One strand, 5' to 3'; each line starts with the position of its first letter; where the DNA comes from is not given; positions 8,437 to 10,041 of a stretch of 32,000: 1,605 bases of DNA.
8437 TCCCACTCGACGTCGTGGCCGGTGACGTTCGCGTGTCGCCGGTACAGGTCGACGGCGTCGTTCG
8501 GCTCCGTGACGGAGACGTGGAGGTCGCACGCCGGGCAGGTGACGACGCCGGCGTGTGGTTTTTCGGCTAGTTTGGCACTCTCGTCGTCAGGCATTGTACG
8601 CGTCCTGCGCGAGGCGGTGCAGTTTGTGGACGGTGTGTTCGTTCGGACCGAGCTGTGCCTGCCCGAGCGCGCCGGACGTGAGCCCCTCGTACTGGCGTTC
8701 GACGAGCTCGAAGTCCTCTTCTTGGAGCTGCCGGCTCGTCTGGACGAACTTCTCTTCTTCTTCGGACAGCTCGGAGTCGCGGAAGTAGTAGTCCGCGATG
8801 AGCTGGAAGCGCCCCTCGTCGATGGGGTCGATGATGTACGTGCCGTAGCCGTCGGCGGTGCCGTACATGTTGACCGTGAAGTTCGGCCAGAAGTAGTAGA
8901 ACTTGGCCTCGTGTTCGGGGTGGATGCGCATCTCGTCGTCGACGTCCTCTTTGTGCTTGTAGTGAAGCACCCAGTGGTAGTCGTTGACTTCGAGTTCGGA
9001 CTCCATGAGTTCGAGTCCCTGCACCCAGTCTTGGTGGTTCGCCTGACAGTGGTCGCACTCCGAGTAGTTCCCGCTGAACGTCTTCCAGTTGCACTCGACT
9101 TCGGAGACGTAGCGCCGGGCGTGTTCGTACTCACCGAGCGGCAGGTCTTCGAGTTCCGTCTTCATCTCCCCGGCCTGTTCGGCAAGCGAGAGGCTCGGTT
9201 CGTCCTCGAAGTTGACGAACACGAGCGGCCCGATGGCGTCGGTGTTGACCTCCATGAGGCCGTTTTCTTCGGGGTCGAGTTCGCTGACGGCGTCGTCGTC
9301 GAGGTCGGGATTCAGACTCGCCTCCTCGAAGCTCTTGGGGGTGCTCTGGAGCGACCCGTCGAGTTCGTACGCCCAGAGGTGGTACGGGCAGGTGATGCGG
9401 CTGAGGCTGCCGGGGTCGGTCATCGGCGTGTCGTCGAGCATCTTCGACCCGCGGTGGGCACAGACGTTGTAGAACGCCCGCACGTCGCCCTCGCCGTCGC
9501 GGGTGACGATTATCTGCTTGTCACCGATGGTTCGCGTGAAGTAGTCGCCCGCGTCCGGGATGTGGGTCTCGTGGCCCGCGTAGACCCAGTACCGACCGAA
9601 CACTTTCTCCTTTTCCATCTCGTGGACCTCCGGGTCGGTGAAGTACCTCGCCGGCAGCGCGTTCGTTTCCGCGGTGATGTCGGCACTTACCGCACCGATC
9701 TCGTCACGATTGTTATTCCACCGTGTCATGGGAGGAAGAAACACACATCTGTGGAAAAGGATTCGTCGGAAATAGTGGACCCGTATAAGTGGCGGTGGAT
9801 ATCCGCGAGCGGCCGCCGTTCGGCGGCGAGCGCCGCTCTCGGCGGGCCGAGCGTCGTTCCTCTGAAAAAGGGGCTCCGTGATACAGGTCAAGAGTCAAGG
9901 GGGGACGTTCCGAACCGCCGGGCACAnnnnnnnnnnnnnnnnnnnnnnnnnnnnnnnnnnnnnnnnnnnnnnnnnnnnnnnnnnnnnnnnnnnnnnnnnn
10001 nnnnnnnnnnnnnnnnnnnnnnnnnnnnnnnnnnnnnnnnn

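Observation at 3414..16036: Self-contained glycine betaine -> pyruvate catabolic island assembled from non-canonical parts (candidate undescribed haloarchaeal pathway)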

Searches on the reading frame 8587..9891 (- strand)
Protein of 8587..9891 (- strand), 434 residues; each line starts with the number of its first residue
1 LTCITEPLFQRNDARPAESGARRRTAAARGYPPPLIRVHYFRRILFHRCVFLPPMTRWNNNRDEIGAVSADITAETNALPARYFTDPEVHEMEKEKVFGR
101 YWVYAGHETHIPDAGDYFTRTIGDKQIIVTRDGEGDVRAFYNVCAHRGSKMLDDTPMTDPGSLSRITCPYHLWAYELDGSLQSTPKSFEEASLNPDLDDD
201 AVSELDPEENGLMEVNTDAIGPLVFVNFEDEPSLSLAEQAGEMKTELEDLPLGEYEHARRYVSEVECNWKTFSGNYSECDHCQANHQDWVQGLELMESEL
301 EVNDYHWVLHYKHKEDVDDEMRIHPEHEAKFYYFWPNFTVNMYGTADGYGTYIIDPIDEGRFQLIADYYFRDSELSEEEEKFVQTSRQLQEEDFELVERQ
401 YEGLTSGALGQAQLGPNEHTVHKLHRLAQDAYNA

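Call 4: search_protein_families(library=pfam, proteins=[window:8587-9891:-])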
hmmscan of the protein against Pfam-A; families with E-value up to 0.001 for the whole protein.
window:8587-9891:- (434 aa): 2 families
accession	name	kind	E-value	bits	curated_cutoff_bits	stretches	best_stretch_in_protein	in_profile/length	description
PF00848.25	Ring_hydroxyl_A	-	2.9e-18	67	24.9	1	253-432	2-206/208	Ring hydroxylating alpha subunit (catalytic domain)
PF00355.32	Rieske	-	2.9e-17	62.8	20.3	1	102-186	2-80/88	Rieske [2Fe-2S] domain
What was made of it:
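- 8587..9729 (-): Group V Rieske non-haem-iron oxygenase, haloarchaeal clade; proposed glycine betaine N-demethylase (inferred). Rieske plus Ring_hydroxyl_A domains (call 4).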

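Call 6: search_protein_families(library=ncbifam, proteins=[window:8587-9891:-], max_evalue=0.00001)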
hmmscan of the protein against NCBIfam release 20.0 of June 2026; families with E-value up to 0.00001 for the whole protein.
window:8587-9891:- (434 aa): 5 families
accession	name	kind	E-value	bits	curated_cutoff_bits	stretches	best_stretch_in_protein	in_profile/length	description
NF058607.1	GlBtMonoOxGbcA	equivalog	3e-38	131.4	670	1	74-294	28-230/420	glycine betaine monooxygenase oxygenase subunit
NF042946.1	3PPDioc_HcaE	equivalog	2.2e-30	106.1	830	1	73-294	10-222/450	3-phenylpropionate/cinnamic acid dioxygenase subunit alpha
TIGR03228.1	anthran_1_2_A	equivalog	2e-24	86.1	671.9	1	83-291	20-218/438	anthranilate 1,2-dioxygenase large subunit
NF041684.1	ant_diox_AndAc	equivalog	2.6e-23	82.3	750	1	75-282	19-218/418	anthranilate 1,2-dioxygenase large subunit AndAc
TIGR03229.1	benzo_1_2_benA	equivalog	2.3e-21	76.2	780.95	1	82-184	19-117/433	benzoate 1,2-dioxygenase large subunit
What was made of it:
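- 8587..9729 (-): GbcA model 131 against 670 bits (call 6).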

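Call 14: search_solved_structures(query=window:8587-9729:-, max_evalue=0.00001, show_alignments=2)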
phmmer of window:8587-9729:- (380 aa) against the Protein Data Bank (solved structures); distinct sequences matched with E-value up to 0.00001: 29.
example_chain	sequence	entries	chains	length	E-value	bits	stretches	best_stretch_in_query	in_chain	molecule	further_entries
6y8j_A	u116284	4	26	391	9.5e-39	136.7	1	25-360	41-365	Carnitine monooxygenase oxygenase subunit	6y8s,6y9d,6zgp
6y9c_A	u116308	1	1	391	1.7e-37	132.5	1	25-360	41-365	Carnitine monooxygenase oxygenase subunit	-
3gzx_A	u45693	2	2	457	1.2e-28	103.4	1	3-222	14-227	Biphenyl dioxygenase subunit alpha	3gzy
1wql_A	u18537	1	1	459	5.5e-27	98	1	13-220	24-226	iron-sulfur protein large subunit of cumene dioxygenase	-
1uli_A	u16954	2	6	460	1e-26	97.1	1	19-218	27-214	biphenyl dioxygenase large subunit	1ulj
2b1x_A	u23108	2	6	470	1.9e-26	96.2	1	24-134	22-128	naphthalene dioxygenase large subunit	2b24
2xr8_A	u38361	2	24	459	5.3e-26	94.7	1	14-222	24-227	BIPHENYL DIOXYGENASE SUBUNIT ALPHA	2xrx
2yfi_A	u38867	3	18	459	5.3e-26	94.7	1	14-222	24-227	BIPHENYL DIOXYGENASE SUBUNIT ALPHA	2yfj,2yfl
2xsh_A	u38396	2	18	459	5.3e-26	94.7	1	14-222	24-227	BIPHENYL DIOXYGENASE SUBUNIT ALPHA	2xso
5aeu_A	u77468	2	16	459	5.3e-26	94.7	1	14-222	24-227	BIPHENYL DIOXYGENASE SUBUNIT ALPHA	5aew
3vca_A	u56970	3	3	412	1.3e-25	93.5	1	25-234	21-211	Ring-hydroxylating dioxygenase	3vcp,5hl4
9jp5_A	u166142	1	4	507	1.5e-25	93.2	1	23-233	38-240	Phthalate 3,4-dioxygenase alpha subunit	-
4qup_A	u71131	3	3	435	1.5e-25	93.2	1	25-234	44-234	Monoxygenase; demethylase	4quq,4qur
9o71_A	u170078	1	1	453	2.6e-24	89.1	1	4-234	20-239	Phenylpropionate dioxygenase-like ring-hydroxylating dioxygenase large terminal subunit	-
7yls_B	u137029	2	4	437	2.9e-24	89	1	4-234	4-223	Rieske (2Fe-2S) domain protein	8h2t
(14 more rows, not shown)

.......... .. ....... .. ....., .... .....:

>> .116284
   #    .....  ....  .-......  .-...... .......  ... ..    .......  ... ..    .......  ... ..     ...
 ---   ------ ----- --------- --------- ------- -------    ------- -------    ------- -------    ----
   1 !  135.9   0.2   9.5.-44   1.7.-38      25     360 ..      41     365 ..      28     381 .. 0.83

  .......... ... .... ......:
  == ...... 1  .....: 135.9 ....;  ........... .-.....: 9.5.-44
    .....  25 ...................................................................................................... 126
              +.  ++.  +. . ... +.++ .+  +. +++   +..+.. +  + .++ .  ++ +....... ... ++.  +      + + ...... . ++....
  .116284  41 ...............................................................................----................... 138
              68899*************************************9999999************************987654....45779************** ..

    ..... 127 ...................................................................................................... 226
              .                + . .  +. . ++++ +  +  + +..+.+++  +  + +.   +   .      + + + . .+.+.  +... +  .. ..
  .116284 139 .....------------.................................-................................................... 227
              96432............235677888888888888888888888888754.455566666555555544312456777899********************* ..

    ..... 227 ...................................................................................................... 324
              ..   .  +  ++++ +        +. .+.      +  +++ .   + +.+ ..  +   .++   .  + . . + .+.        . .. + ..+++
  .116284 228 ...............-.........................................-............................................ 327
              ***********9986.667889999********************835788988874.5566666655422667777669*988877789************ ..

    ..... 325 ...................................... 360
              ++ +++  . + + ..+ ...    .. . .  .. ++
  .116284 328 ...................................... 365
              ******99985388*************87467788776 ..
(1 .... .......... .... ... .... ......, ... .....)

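Call 16: find_homologous_proteins(query=window:8587-9729:-, max_evalue=1e-10)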
Query window:8587-9729:- (380 aa): 1335 proteins with E <= 1e-10 among 4392 candidates; the best 120 are listed.
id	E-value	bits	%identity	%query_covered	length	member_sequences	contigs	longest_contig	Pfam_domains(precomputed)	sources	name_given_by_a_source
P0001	8.3e-258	873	97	100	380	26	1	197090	PF00355.33,PF00848.26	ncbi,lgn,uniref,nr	ncbi:aromatic ring-hydroxylating dioxygenase subunit alpha [Haloferax sp. KTX1]|uniref:aromatic ring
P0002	5.4e-232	788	88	100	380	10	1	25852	PF00355.33,PF00848.26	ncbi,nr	ncbi:aromatic ring-hydroxylating oxygenase subunit alpha [Halarchaeum acidiphilum]|nr:SRPBCC family 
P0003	3.0e-228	775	87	100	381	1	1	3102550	PF00355.33,PF00848.26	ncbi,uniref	ncbi:aromatic ring-hydroxylating oxygenase subunit alpha [Halobellus rubicundus]|uniref:Aromatic rin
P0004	4.0e-221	752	82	100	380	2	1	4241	PF00355.33,PF00848.26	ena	-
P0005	9.5e-221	751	83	100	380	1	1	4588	PF00355.33,PF00848.26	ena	-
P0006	1.9e-218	743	83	100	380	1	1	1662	PF00355.33,PF00848.26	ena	-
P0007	2.3e-216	736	80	100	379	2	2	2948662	PF00355.33,PF00848.26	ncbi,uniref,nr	ncbi:aromatic ring-hydroxylating dioxygenase subunit alpha [Halomarina halobia]|uniref:Aromatic ring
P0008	1.1e-214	731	79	100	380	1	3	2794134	PF00355.33,PF00848.26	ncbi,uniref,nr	ncbi:aromatic ring-hydroxylating oxygenase subunit alpha [Haloplanus ruber]|uniref:Aromatic ring-hyd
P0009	8.0e-214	728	80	100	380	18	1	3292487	PF00355.33,PF00848.26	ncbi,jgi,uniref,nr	ncbi:ring-hydroxylating oxygenase subunit alpha [Haloplanus rallus]|jgi:phenylpropionate dioxygenase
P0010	1.7e-213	727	79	100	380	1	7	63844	PF00355.33,PF00848.26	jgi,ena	-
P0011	3.7e-213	726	79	100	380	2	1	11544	PF00355.33,PF00848.26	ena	-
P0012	4.0e-212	722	79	100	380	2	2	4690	PF00355.33,PF00848.26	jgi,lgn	jgi:phenylpropionate dioxygenase-like ring-hydroxylating dioxygenase large terminal subunit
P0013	1.0e-211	721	79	100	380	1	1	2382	PF00355.33,PF00848.26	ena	-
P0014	1.5e-211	720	78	100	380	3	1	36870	PF00355.33,PF00848.26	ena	-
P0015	2.5e-211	720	79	100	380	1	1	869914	PF00355.33,PF00848.26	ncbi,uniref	ncbi:aromatic ring-hydroxylating oxygenase subunit alpha [Halorussus sp. AFM4]|uniref:aromatic ring-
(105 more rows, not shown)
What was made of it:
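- JGI names some orthologues 'carnitine monooxygenase subunit' (call 16).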

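Call 20: find_related_loci(query=window:8587-9729:-, collection=genome_contigs, flank=10000)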
Query window:8587-9729:- (380 aa) in genome_contigs; peptide patterns used: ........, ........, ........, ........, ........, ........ (x = any residue, [..] = any of these).
106 stretches matched a pattern; 71 encode a relative of the query (tblastn E <= 1e-3); 65 distinct loci.
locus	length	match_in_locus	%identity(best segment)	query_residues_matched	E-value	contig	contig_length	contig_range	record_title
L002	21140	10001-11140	98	1-380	0e+0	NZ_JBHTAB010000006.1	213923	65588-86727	Haloferax chudinovii strain DSM 26526 GCM70025340_17, whole genome shotgun sequence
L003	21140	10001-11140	98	1-380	0e+0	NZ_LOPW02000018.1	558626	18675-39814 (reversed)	Haloferax marisrubri strain SB3 scf100017, whole genome shotgun sequence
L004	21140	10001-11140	97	1-380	0e+0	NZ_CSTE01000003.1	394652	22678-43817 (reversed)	Haloferax massiliensis strain Arc-Hr, whole genome shotgun sequence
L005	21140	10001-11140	97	1-380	0e+0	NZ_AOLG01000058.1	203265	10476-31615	Haloferax prahovense DSM 18310 contig_58, whole genome shotgun sequence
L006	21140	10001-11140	97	1-380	0e+0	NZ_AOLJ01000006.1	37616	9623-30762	Haloferax gibbonsii ATCC 33959 contig_6, whole genome shotgun sequence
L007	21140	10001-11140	91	1-380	0e+0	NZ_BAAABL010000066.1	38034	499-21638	Halarchaeum salinum strain JCM 16330 sequence066, whole genome shotgun sequence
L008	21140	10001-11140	90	1-380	0e+0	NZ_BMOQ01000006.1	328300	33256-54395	Halarchaeum nitratireducens strain JCM 16331 sequence06, whole genome shotgun sequence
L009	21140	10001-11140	88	1-380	0e+0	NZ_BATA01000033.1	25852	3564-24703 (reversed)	Halarchaeum acidiphilum MH1-52-1 strain JCM 16109, whole genome shotgun sequence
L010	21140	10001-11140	98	1-380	0e+0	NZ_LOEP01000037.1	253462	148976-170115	Haloferax sp. Q22 scaffold37, whole genome shotgun sequence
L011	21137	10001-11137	80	1-380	0e+0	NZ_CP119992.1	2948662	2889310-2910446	Halomarina halobia strain PSR21 chromosome, complete genome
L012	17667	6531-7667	81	1-380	0e+0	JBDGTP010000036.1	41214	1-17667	MAG: Haloplanus sp. isolate DAL-WCL_32_72C3R c_000000000557, whole genome shotgun sequence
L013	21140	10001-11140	79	1-380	0e+0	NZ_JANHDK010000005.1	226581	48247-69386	Haloplanus ruber strain R35 Scaffold5_1, whole genome shotgun sequence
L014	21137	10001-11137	78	1-380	0e+0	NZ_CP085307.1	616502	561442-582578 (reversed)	Haladaptatus pallidirubidus strain YIM 93656 plasmid unnamed6, complete sequence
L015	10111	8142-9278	77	1-380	0e+0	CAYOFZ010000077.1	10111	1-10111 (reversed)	MAG TPA_asm: uncultured Halobacteriales archaeon isolate binchicken_co207_233 genome assembly, contig: NODE_7760_length_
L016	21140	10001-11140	78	1-380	0e+0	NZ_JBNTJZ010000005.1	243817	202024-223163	Haloplanus sp. C73 C73_scaffold5, whole genome shotgun sequence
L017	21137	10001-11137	78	1-380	0e+0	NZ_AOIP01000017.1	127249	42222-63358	Natrialba aegyptia DSM 13077 contig_17, whole genome shotgun sequence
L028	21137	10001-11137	77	1-380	0e+0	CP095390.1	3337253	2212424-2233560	Natribaculum breve strain TRM20010 chromosome, complete genome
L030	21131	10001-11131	74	1-380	0e+0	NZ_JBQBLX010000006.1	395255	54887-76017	Halomicrococcus sp. SG-WS-1 SG-WS-1_scaffold6, whole genome shotgun sequence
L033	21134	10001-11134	75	1-380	0e+0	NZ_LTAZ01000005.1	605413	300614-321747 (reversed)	Halalkalicoccus paucihalophilus strain DSM 24557 HAPAU_contig000005, whole genome shotgun sequence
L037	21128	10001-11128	73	1-379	0e+0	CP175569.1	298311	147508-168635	Haloferacaceae archaeon 50 plasmid p2, complete sequence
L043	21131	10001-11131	73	1-380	0e+0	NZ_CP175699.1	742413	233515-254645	Natrinema sp. 74 plasmid p1, complete sequence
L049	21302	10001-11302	62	1-377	3e-178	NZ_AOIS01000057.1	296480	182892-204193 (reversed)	Haloterrigena salina JCM 13891 contig_57, whole genome shotgun sequence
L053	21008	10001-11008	62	1-380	5e-154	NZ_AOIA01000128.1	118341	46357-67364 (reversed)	Natronococcus jeotgali DSM 18795 contig_129, whole genome shotgun sequence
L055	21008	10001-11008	62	1-380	6e-152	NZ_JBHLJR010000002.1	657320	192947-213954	Natronococcus roseus strain CGMCC 1.38198 CHL_scaffold2, whole genome shotgun sequence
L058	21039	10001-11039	63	1-380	6e-151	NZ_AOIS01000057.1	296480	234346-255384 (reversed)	Haloterrigena salina JCM 13891 contig_57, whole genome shotgun sequence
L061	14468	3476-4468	61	1-375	5e-149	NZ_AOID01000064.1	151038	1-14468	Natrinema versiforme JCM 10478 contig_64, whole genome shotgun sequence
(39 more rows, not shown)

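Call 23: search_protein_families(library=pfam, proteins=[L030:17264-18157:+, L012:3695-5389:+, L012:5447-6367:+, L005:13319-13753:-, L007:5694-6158:+, L012:10294-11340:+, L028:15383-17527:-, L055:11033-12208:-, L015:6769-7566:-, L017:12419-12991:+], max_evalue=0.00001)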
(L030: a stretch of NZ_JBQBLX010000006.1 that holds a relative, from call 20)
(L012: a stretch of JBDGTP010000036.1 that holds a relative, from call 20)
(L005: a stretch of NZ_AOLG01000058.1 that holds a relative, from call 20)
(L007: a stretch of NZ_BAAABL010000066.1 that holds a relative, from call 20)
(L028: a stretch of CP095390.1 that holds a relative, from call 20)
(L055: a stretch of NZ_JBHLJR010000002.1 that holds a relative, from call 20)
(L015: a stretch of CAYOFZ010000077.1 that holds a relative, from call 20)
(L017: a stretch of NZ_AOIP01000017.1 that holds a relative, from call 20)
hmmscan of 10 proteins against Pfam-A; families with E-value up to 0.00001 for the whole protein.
L030:17264-18157:+ (297 aa): 2 families
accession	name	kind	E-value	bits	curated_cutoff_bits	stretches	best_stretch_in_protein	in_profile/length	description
PF02882.25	THF_DHG_CYH_C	-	7.3e-65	217.6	27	1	122-287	1-157/160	Tetrahydrofolate dehydrogenase/cyclohydrolase, NAD(P)-binding domain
PF00763.28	THF_DHG_CYH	-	5.6e-39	133.4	32.8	1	5-119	1-115/115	Tetrahydrofolate dehydrogenase/cyclohydrolase, catalytic domain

L012:3695-5389:+ (564 aa): 1 family
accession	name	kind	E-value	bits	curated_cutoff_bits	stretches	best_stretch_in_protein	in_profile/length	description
PF01571.26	GCV_T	-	1.1e-43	149.8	25.6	1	185-406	28-253/255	Aminomethyltransferase folate-binding domain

L012:5447-6367:+ (306 aa): 1 family
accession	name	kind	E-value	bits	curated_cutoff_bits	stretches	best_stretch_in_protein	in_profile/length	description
PF02219.23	MTHFR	-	5.5e-12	46.1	24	1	91-290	73-273/287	Methylenetetrahydrofolate reductase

L005:13319-13753:- (144 aa): 1 family
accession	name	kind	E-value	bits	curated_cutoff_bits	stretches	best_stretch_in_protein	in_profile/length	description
PF01042.26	Ribonuc_L-PSP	-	1.6e-37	128.6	27.3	1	26-143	2-121/121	Endoribonuclease L-PSP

L007:5694-6158:+ (154 aa): 1 family
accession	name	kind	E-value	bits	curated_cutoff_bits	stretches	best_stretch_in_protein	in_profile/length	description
PF00582.32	Usp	-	1.7e-24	87.4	24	1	1-137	1-137/141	Universal stress protein family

L012:10294-11340:+ (348 aa): 1 family
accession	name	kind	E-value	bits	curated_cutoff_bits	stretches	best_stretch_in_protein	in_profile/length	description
PF01699.29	Na_Ca_ex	-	3.5e-31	108.7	24.9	2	207-342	3-146/151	Sodium/calcium exchanger protein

L028:15383-17527:- (714 aa): 3 families
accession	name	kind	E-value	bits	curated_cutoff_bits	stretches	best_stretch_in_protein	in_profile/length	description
PF00384.28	Molybdopterin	-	2.8e-70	237.6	24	1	67-503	1-352/353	Molybdopterin oxidoreductase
PF01568.27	Molydop_binding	-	1.8e-30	105.6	26.8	1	590-695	1-109/110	Molydopterin dinucleotide binding domain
PF04879.21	Molybdop_Fe4S4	-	2.6e-14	53.3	22.7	1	12-63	4-54/55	Molybdopterin oxidoreductase Fe4S4 domain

L055:11033-12208:- (391 aa): 1 family
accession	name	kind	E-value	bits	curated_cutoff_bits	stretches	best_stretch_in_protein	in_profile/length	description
PF07690.21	MFS_1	-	1.7e-47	162.5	33.4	2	3-331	26-347/347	Major Facilitator Superfamily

L015:6769-7566:- (265 aa): 5 families
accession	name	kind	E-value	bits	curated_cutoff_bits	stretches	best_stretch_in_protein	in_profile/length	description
PF01614.24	IclR_C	-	1.4e-26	93.6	24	1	86-256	12-172/174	Bacterial transcriptional regulator IclR C-terminal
PF09339.16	HTH_IclR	-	1.7e-12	47.3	22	1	12-60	2-51/52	IclR helix-turn-helix domain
PF12840.13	HTH_20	-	1.9e-08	34.6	27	1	18-55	9-46/51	Helix-turn-helix domain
PF08279.18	HTH_11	-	2e-06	28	25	0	14-62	1-51/55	HTH domain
PF12802.13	MarR_2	-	2.1e-06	28.2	27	0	12-61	4-54/61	MarR family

L017:12419-12991:+ (190 aa): 3 families
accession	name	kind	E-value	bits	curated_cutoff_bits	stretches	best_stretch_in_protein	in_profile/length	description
PF00583.31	Acetyltransf_1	-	1.3e-07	32.3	20.7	1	100-146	40-87/116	Acetyltransferase (GNAT) family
PF13508.13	Acetyltransf_7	-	1.6e-07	32.1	27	1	102-167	12-82/84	Acetyltransferase (GNAT) domain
PF13673.13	Acetyltransf_10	-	9.7e-06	26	23.6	0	100-167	38-107/128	Acetyltransferase (GNAT) domain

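Call 24: search_protein_families(library=pfam, proteins=[L030:9131-9919:+, L055:14988-16124:-, L055:14117-14896:-, L055:16131-16742:-, L012:15966-17057:+, L012:15280-15609:-, L012:15619-15909:+, L037:13150-14313:+, L055:12642-13400:-], max_evalue=0.001)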
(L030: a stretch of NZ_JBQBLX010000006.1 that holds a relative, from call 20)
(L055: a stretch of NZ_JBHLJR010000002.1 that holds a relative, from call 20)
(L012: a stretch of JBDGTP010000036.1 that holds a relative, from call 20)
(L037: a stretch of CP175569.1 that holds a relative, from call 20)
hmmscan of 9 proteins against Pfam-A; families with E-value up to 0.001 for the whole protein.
L030:9131-9919:+ (262 aa): 0 families

L055:14988-16124:- (378 aa): 0 families

L055:14117-14896:- (259 aa): 11 families
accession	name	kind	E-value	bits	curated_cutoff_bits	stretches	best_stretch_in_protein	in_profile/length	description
PF13649.12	Methyltransf_25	-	1.6e-21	77.2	27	1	40-127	1-97/97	Methyltransferase domain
PF08241.18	Methyltransf_11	-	6.2e-21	75.3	21.2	1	41-130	1-94/95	Methyltransferase domain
PF13489.12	Methyltransf_23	-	2.9e-19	69.8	27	1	22-182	7-163/164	Methyltransferase domain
PF08242.18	Methyltransf_12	-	4.3e-19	69.5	30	1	41-129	1-98/98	Methyltransferase domain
PF13847.12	Methyltransf_31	-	2.1e-18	66.8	27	1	36-132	3-110/145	Methyltransferase domain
PF05175.20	MTS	-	2.9e-08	34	23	1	28-129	23-136/170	Methyltransferase small domain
PF01209.24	Ubie_methyltran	-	3.3e-07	30.3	20.1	1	33-130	44-150/233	ubiE/COQ5 methyltransferase family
PF01135.25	PCMT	-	5.2e-06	26.8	20.3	1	28-134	65-174/210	Protein-L-isoaspartate(D-aspartate) O-methyltransferase (PCMT)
PF07021.18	MetW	-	6.4e-06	26.4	21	1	36-119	13-98/193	Methionine biosynthesis protein MetW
PF01728.25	FtsJ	-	1.4e-05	25.5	24.1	1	36-135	21-141/181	FtsJ-like methyltransferase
PF02353.26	CMAS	-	9.5e-05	22.3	27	1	28-132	54-165/273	Mycolic acid cyclopropane synthetase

L055:16131-16742:- (203 aa): 12 families
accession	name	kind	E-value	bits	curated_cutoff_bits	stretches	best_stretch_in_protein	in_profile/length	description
PF13247.11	Fer4_11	-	6.1e-14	52.5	26.2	2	62-116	7-63/100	4Fe-4S dicluster domain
PF12838.12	Fer4_7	-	6.4e-14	52.6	27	3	22-81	1-52/52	4Fe-4S dicluster domain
PF00037.32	Fer4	-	2.9e-11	43.1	21.1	1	91-112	2-23/24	4Fe-4S binding domain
PF13187.11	Fer4_9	-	9e-11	42.1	27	2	96-162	1-51/52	4Fe-4S dicluster domain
PF13237.11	Fer4_10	-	4e-07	30.3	25.5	1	90-159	2-53/53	4Fe-4S dicluster domain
PF12797.12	Fer4_2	-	6.4e-07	29.4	24.5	1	16-33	3-20/22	4Fe-4S binding domain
PF13183.11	Fer4_8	-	6.8e-07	30.2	27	1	21-80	3-67/68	4Fe-4S dicluster domain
PF13484.11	Fer4_16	-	4.9e-05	24.5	30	0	64-85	1-20/66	4Fe-4S double cluster binding domain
PF25160.1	LdpA_Fe-S-bd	-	0.00013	22.1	27.6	0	70-110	6-41/49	LdpA Fe-S cluster-binding domain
PF14697.11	Fer4_21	-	0.00017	22.1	35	1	64-109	7-53/59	4Fe-4S dicluster domain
PF12837.12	Fer4_6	-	0.00029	21.1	25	0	90-112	2-24/24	4Fe-4S binding domain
PF12798.12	Fer4_3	-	0.00054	21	27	0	97-111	1-15/15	4Fe-4S binding domain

L012:15966-17057:+ (363 aa): 2 families
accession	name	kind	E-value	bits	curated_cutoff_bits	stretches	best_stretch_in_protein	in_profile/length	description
PF09084.16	NMT1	-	1.4e-33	117.1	20.5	1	64-273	4-216/216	NMT1/THI5 like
PF13379.11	NMT1_2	-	9.7e-07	29.3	24.7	1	53-273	7-244/252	NMT1-like family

L012:15280-15609:- (109 aa): 9 families
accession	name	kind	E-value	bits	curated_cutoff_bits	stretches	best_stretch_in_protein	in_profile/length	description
PF01022.26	HTH_5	-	7.8e-13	48.5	22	1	26-71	2-47/47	Bacterial regulatory protein, arsR family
PF12840.13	HTH_20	-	3.2e-12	46.7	27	1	23-71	1-50/51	Helix-turn-helix domain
PF25213.1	HVO_A0261_N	-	1.3e-07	31.8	35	1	22-84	7-65/86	HVO_A0261 N-terminal domain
PF24033.1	DUF7342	-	1.2e-06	29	31.6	1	28-84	6-63/150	Family of unknown function (DUF7342)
PF25212.1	HVO_A0114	-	1.7e-06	28.1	27.6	1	11-78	8-75/84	HVO_A0114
PF09339.16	HTH_IclR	-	1.4e-05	25.2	22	1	29-70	6-49/52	IclR helix-turn-helix domain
PF24038.1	DUF7347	-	1.5e-05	25.6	27.6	1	16-68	1-57/77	Domain of unknown function (DUF7347)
PF13412.12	HTH_24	-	0.00013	21.9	21.9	1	28-70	5-48/48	Winged helix-turn-helix DNA-binding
PF12802.13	MarR_2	-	0.00034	21.2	27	1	28-72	7-53/61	MarR family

L012:15619-15909:+ (96 aa): 1 family
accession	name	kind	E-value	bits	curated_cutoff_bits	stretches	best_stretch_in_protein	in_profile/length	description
PF20068.4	Amphi-Trp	-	9.4e-14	51.7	27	1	18-92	6-84/93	Amphi-Trp domain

L037:13150-14313:+ (387 aa): 2 families
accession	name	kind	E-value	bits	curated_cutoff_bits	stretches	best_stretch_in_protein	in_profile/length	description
PF08240.17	ADH_N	-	6.8e-23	81.3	23.5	1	27-146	2-103/104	Alcohol dehydrogenase GroES-like domain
PF00107.32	ADH_zinc_N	-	1.8e-11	44.5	31.8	1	187-256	1-70/129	Zinc-binding dehydrogenase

L055:12642-13400:- (252 aa): 1 family
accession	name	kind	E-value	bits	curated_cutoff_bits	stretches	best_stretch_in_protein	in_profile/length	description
PF01081.25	Aldolase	-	9.6e-39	133.3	27.8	1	43-236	2-194/196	KDPG and KHG aldolase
